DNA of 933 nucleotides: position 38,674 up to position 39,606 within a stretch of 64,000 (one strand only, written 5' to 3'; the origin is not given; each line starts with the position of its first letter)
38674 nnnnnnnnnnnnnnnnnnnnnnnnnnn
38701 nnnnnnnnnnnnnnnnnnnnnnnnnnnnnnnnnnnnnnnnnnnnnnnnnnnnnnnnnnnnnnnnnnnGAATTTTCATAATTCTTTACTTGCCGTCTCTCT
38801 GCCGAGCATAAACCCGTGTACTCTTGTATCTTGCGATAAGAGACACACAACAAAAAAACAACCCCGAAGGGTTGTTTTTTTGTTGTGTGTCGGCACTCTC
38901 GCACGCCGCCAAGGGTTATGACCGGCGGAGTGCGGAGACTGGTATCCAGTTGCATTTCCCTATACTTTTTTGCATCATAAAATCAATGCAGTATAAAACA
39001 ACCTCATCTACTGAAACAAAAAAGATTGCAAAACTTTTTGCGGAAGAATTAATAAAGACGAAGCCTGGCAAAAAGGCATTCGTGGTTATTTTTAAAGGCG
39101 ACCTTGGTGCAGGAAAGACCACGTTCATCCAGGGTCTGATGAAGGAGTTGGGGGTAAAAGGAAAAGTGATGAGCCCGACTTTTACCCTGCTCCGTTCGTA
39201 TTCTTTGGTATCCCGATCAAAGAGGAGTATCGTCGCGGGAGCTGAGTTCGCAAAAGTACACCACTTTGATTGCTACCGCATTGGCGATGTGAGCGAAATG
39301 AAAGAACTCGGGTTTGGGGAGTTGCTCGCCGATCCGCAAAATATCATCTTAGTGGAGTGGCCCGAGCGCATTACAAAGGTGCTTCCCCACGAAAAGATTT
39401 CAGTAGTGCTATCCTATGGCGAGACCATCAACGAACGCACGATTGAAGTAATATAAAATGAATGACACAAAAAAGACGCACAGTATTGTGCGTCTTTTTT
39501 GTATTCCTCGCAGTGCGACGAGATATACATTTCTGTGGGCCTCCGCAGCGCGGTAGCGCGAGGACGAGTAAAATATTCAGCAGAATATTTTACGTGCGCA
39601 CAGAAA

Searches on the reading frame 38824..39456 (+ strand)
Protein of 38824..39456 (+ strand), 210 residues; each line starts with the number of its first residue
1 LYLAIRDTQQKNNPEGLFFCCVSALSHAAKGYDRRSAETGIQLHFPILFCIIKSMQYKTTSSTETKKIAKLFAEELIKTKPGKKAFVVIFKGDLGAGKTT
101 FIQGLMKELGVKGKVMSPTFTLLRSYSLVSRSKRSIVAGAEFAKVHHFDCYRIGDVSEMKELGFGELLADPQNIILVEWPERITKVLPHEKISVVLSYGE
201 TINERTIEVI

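Call 40: search_protein_families(library=pfam, proteins=[window:38824-39456:+], max_evalue=0.00001)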
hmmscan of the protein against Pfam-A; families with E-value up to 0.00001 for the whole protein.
window:38824-39456:+ (210 aa): 1 family
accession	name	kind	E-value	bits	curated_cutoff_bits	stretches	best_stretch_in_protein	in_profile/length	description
PF02367.23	TsaE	-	1.3e-32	112.9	26.6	1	60-200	2-122/128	Threonylcarbamoyl adenosine biosynthesis protein TsaE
